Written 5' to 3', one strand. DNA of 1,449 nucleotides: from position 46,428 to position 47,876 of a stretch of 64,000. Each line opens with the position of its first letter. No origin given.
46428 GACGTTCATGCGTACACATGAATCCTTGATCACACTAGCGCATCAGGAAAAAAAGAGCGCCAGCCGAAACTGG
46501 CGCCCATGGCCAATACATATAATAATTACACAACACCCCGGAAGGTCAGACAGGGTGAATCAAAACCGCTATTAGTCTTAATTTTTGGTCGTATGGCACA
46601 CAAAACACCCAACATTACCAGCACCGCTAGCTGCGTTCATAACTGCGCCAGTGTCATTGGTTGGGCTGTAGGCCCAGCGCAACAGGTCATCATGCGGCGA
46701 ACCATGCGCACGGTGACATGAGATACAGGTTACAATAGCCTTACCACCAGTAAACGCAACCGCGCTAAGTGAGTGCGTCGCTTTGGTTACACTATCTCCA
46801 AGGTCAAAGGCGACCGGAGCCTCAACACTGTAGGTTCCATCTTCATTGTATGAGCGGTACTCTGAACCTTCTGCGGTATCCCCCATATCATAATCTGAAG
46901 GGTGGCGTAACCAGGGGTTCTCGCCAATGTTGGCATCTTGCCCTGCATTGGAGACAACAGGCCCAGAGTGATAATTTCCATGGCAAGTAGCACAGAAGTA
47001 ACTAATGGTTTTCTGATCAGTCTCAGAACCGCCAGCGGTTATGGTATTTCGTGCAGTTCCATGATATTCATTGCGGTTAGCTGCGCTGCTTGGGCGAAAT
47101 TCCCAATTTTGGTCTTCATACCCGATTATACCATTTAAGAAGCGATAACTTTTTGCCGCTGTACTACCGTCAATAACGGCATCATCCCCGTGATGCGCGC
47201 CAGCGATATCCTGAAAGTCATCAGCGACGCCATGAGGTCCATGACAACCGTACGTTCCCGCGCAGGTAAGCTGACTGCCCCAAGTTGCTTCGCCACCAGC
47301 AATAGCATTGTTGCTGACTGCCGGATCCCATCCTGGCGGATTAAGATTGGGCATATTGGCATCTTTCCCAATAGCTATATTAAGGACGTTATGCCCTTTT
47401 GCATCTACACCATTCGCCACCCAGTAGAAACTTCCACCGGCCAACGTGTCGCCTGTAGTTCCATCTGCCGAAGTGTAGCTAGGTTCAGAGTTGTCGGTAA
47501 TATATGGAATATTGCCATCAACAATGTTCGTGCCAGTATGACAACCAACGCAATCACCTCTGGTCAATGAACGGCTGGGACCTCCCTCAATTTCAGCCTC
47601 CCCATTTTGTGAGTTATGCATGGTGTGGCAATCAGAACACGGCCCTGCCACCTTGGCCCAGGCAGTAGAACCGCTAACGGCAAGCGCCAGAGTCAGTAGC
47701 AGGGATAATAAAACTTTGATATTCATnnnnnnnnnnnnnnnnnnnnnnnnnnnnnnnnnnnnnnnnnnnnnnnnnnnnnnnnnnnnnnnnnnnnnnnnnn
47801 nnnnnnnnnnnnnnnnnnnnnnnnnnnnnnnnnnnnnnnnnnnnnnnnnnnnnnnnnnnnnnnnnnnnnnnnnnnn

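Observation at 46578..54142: Two OmcS-family hexahaem cytochromes: candidate conductive-filament subunits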

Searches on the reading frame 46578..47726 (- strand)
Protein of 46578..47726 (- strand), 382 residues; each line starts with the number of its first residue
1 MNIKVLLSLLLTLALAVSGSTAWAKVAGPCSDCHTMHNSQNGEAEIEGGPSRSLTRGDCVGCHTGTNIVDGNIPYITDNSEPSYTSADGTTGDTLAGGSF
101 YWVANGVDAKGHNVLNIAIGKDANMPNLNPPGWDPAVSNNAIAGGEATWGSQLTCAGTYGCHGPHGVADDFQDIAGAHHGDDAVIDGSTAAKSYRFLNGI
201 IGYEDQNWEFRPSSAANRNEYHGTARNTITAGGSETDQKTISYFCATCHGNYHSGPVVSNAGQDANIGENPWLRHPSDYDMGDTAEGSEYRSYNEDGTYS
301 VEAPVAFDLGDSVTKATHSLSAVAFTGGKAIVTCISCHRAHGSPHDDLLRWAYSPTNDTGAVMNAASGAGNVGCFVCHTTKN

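Call 3: search_solved_structures(query=window:46578-47726:-, max_evalue=10, show_alignments=3)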
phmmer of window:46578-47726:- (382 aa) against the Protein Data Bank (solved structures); distinct sequences matched with E-value up to 10: 1.
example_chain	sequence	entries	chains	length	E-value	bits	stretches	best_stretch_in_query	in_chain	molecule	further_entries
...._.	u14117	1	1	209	0.5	12.6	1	147-261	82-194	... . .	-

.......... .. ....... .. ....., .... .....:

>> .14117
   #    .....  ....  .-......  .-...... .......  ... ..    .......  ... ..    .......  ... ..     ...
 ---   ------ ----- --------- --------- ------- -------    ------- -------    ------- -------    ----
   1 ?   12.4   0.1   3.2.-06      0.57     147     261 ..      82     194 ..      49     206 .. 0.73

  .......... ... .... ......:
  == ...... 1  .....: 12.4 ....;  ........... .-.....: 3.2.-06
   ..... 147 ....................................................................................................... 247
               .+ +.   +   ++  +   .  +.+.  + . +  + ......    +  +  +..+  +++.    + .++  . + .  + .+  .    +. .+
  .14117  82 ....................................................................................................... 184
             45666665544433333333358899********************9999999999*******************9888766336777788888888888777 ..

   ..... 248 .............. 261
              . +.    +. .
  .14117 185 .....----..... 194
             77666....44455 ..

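Call 6: search_protein_families(library=pfam, proteins=[window:46578-47726:-], max_evalue=0.1)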
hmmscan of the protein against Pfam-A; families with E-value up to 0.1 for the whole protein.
window:46578-47726:- (382 aa): 5 families
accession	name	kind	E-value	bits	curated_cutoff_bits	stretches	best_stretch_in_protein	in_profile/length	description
PF09699.15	Paired_CXXCH_1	-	7.4e-08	32.4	20.6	1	334-381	9-39/41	Doubled CXXCH motif (Paired_CXXCH_1)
PF22113.1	Mtrc-MtrF_II-IV_dom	-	0.00036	20.5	30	0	23-66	116-166/176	Outer membrane cytochrome MtrC/MtrF-like, domains II/IV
PF14522.11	Cytochrome_C7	-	0.00038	20.7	24.8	1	26-67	12-52/67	Cytochrome c7 and related cytochrome c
PF05180.17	zf-DNL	-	0.022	15.2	27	1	314-342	11-39/64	DNL zinc finger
PF03264.19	Cytochrom_NNT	-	0.078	13.1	24.1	0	29-69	38-78/174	NapC/NirT cytochrome c family, N-terminal region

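Call 7: search_protein_families(library=ncbifam, proteins=[window:46578-47726:-], max_evalue=0.1)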
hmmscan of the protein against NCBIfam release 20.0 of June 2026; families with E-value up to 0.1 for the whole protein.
window:46578-47726:- (382 aa): 6 families
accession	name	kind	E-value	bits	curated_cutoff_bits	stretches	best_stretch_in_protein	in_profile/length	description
TIGR01905.1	paired_CXXCH_1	subfamily_domain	2.5e-06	27.3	25.2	1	333-350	8-25/41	doubled CXXCH domain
TIGR03146.1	cyt_nit_nrfB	equivalog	0.00026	21.3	166.6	0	315-381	26-94/145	cytochrome c nitrite reductase pentaheme subunit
TIGR03153.1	cytochr_NrfH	equivalog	0.0018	18.3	134.2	1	8-82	9-78/138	cytochrome c nitrite reductase small subunit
NF008659.0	PRK11659.1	equivalog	0.0021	17.8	184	0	29-66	137-170/188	cytochrome c nitrite reductase pentaheme subunit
TIGR03508.1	decahem_SO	subfamily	0.0046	16.4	192.2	0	332-350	190-208/258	DmsE family decaheme c-type cytochrome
NF040971.1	cytc_ExtS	equivalog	0.039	13.2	100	1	7-66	5-49/262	selenite/tellurite reduction operon c-type cytochrome lipoprotein ExtS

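Call 9: find_homologous_proteins(query=window:46578-47726:-, max_evalue=0.001)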
Query window:46578-47726:- (382 aa): 2132 proteins with E <= 0.001 among 8000 candidates; the best 120 are listed.
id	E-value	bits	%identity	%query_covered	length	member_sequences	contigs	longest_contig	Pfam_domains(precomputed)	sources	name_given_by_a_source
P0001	4.5e-262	887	100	100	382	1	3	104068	PF09699.16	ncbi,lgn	-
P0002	3.1e-216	736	82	100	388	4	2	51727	PF09699.16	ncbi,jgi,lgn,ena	ncbi:MAG: cytochrome c3 family protein [Desulfuromonas sp.]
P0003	2.5e-215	733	83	100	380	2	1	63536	PF09699.16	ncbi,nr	ncbi:MAG: cytochrome c3 family protein [Desulfuromonas sp.]|nr:cytochrome c3 family protein [Desulfu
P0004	7.0e-180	616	71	100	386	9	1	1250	PF09699.16,PF22113.2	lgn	-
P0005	5.0e-177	607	70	100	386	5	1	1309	PF09699.16,PF22113.2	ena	-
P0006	1.2e-170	586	69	100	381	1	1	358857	PF09699.16,PF14522.12,PF22113.2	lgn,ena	-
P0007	5.3e-159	548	71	91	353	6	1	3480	PF09699.16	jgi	jgi:hypothetical protein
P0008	1.8e-147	510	64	100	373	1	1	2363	PF09699.16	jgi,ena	-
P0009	1.5e-138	480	60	100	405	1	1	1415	PF09699.16,PF22113.2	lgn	-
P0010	2.0e-116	407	56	100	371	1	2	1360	PF09699.16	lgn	-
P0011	6.2e-115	403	56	100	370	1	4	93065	PF09699.16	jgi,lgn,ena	-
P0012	1.1e-109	385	52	99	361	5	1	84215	PF09699.16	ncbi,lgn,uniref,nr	ncbi:cytochrome c3 family protein [Thermodesulfatator atlanticus]|uniref:cytochrome c3 family protei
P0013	9.9e-108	379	51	99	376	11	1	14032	PF09699.16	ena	-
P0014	1.8e-106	375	50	100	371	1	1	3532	PF09699.16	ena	-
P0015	1.7e-104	368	50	100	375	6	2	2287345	PF09699.16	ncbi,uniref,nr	ncbi:cytochrome c3 family protein [Thermosulfuriphilus ammonigenes]|uniref:Cytochrome c3 family prot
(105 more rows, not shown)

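Call 13: search_solved_structures(query=A1, max_evalue=1, show_alignments=2)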
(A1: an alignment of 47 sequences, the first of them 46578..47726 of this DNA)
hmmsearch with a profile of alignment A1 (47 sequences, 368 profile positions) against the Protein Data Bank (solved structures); distinct sequences matched with E-value up to 1: 4.
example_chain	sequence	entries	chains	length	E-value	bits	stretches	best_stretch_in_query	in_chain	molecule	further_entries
6ef8_A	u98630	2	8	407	4.8e-17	65.2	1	30-348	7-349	C-type cytochrome OmcS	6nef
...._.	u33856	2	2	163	0.002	20.4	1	29-72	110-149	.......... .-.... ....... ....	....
8bcx_A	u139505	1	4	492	0.019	17.2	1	19-71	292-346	Nitrite reductase (cytochrome; ammonia-forming)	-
6h7w_J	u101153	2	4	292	0.2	13.8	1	268-310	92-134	Vacuolar protein sorting-associated protein 26-like protein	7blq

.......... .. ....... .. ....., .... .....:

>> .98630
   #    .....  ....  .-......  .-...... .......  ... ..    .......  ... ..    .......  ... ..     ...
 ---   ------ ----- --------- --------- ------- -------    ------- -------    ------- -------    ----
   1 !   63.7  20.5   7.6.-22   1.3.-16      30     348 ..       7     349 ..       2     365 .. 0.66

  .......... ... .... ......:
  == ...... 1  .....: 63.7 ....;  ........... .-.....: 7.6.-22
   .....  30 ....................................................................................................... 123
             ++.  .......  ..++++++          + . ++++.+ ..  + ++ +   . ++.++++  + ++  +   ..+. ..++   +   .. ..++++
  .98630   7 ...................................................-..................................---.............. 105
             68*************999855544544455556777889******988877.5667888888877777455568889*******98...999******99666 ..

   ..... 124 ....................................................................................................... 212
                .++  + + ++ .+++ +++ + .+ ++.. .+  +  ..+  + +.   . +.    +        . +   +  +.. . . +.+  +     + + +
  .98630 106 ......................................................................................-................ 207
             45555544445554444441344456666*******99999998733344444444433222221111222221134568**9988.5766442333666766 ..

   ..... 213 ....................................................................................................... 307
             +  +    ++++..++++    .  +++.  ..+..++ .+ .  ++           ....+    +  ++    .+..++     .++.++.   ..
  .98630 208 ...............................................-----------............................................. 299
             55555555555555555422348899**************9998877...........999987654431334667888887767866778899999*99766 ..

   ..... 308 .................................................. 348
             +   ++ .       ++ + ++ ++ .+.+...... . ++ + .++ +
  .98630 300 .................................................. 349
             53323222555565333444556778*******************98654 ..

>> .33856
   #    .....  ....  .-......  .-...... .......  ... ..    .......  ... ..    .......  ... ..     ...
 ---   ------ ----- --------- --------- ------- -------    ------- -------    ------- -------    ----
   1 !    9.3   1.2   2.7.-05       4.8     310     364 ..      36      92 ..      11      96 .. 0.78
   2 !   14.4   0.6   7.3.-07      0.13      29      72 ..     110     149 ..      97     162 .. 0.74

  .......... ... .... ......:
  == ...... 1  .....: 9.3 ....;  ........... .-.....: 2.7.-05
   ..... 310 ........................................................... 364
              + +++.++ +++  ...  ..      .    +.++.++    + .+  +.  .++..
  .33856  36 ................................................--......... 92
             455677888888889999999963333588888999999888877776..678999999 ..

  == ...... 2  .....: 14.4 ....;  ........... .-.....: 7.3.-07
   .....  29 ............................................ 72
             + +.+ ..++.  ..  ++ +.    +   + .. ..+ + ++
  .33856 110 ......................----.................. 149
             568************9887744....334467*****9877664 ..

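Call 20: find_encoding_contigs(protein=P0001, flank=10000, max_places=3)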
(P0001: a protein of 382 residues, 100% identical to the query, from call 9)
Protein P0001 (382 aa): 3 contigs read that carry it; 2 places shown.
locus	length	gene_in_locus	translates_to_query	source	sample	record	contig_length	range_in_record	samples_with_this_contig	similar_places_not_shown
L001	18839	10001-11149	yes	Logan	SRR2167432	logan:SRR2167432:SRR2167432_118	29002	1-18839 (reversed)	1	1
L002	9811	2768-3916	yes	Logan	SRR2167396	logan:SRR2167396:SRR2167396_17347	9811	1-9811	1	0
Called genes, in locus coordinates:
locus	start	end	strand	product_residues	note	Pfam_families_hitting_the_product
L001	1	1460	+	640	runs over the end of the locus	-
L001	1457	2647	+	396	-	PF14522:Cytochrome_C7 (faint), PF22113:Mtrc-MtrF_II-IV_dom (faint), PF14537:Cytochrom_c3_2 (faint), PF09699:Paired_CXXCH_1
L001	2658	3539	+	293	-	-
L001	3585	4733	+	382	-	PF14522:Cytochrome_C7 (faint), PF09699:Paired_CXXCH_1 (weak)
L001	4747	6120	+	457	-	PF09699:Paired_CXXCH_1 (weak)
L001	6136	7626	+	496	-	-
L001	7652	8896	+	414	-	PF14522:Cytochrome_C7 (faint), PF09699:Paired_CXXCH_1 (faint), PF14537:Cytochrom_c3_2 (faint)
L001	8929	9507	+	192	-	-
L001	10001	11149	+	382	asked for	PF09699:Paired_CXXCH_1 (faint)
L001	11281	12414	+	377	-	PF00989:PAS, PF08448:PAS_4 (weak), PF13188:PAS_8 (faint), PF13426:PAS_9, PF00990:GGDEF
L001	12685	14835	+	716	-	PF05228:CHASE4, PF00672:HAMP, PF13188:PAS_8 (faint), PF00989:PAS, PF08448:PAS_4 (weak), PF13426:PAS_9, PF00512:HisKA, PF02518:HATPase_c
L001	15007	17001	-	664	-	PF00456:Transketolase_N, PF02779:Transket_pyr, PF02780:Transketolase_C, PF22613:Transketolase_C_1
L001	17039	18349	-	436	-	PF00155:Aminotran_1_2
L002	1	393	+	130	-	?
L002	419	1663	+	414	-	PF14522:Cytochrome_C7 (faint), PF09699:Paired_CXXCH_1 (faint), PF14537:Cytochrom_c3_2 (faint)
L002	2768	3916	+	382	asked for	PF09699:Paired_CXXCH_1 (faint)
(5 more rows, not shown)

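Call 22: predict_structure(alignment_id=A1)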
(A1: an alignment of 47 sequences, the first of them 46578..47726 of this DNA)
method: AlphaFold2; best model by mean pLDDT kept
length: 382 residues; sequences in the alignment: 47
mean_pLDDT: 60.2   pTM: 0.65
mean pLDDT of the five models: 60.2, 59.1, 58.7, 57.3, 55.7
residues with pLDDT >= 90: 7; 70-90: 123; 50-70: 121; < 50: 131
segments of 3 or more residues with pLDDT < 50: 22-77, 96-98, 111-117, 153-159, 260-276, 334-369
pLDDT, mean of each block of 10 residues (from residue 1): 86 80 41 36 38 37 37 48 70 56 56 49 64 70 62 47 61 54 78 74 72 71 81 81 80 68 44 54 75 77 78 74 65 46 42 37 42 60 45
secondary structure, 60 per line:
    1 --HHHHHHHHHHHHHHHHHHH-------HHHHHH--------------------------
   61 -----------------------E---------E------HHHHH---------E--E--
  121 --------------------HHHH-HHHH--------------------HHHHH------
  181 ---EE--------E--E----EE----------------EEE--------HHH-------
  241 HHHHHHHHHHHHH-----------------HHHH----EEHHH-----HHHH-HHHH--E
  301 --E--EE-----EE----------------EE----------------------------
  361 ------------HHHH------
elements in order: H3-21 H29-34 H101-105 H141-144 H146-149 H170-174 E220-222 H241-253 H271-274 H289-292 H294-297 H373-376

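Call 25: fold_search(model_id=the predicted structure, library=pdb)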
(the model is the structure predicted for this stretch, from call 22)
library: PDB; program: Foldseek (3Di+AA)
matches with E <= 10: 0; with E <= 0.001: 0
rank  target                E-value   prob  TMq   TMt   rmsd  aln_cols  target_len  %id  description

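Call 61: find_encoding_contigs(protein=P0015, flank=10000, max_places=1)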
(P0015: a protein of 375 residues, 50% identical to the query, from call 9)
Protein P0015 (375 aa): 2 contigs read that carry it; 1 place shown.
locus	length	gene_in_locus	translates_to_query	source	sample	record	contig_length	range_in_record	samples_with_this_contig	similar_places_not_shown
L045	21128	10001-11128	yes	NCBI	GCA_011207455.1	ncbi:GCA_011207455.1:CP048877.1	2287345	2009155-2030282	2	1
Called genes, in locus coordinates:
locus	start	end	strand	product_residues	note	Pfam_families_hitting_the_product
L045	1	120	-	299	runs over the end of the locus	PF01436:NHL (faint), PF17170:DUF5128 (faint)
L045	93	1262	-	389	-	PF02085:Cytochrom_CIII (faint), PF14522:Cytochrome_C7 (faint), PF14537:Cytochrom_c3_2 (faint), PF09699:Paired_CXXCH_1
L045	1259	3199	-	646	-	-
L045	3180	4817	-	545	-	PF00639:Rotamase (faint), PF13145:Rotamase_2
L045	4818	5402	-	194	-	-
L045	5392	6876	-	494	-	PF13860:FlgD_ig (faint)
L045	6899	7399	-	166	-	PF13036:LpoB (weak), PF03783:CsgG (weak)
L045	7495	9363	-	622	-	-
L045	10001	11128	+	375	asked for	PF09699:Paired_CXXCH_1 (faint)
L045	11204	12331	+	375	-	PF09699:Paired_CXXCH_1 (weak)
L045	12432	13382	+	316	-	PF08450:SGL (faint), PF25021:TEN_NHL (faint), PF01731:Arylesterase (faint), PF06739:SBBP (faint), PF01436:NHL (weak)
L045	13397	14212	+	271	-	-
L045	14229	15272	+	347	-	PF02085:Cytochrom_CIII (faint), PF14522:Cytochrome_C7 (faint), PF14537:Cytochrom_c3_2 (faint), PF09699:Paired_CXXCH_1 (weak)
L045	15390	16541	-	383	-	PF01142:TruD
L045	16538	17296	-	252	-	PF00005:ABC_tran, PF13304:AAA_21 (faint), PF12399:BCA_ABC_TP_C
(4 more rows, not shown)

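Call 62: find_encoding_contigs(protein=P0012, flank=10000, max_places=1)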
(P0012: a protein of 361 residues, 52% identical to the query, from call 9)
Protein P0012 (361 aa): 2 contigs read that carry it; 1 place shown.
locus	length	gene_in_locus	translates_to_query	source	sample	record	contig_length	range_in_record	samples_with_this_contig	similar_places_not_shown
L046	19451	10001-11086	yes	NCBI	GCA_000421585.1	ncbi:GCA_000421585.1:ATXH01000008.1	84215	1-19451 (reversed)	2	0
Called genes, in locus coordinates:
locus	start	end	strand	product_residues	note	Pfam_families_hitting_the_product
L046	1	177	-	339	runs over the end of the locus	PF17170:DUF5128 (faint)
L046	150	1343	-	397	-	PF22678:Cytochrom_c_NrfB-like (faint), PF02085:Cytochrom_CIII (faint), PF14522:Cytochrome_C7 (faint), PF14537:Cytochrom_c3_2 (faint), PF22113:Mtrc-MtrF_II-IV_dom (faint), PF09699:Paired_CXXCH_1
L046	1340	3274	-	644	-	-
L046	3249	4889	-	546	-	PF13145:Rotamase_2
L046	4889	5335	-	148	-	-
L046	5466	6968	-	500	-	-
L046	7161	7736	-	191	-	PF13036:LpoB, PF03783:CsgG (weak), PF05643:GNA1162-like (weak)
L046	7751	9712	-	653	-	-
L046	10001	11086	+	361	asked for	PF09699:Paired_CXXCH_1 (faint)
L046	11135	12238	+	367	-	PF09699:Paired_CXXCH_1 (weak)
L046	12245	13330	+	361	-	PF08450:SGL (faint), PF25021:TEN_NHL (faint), PF01436:NHL (faint), PF06739:SBBP (faint), PF07494:Reg_prop (faint), PF17170:DUF5128 (weak)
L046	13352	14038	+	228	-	PF09968:DUF2202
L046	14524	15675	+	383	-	PF14522:Cytochrome_C7 (faint), PF14537:Cytochrom_c3_2 (faint), PF22113:Mtrc-MtrF_II-IV_dom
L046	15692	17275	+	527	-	PF01292:Ni_hydr_CYTB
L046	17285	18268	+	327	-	PF01436:NHL (weak)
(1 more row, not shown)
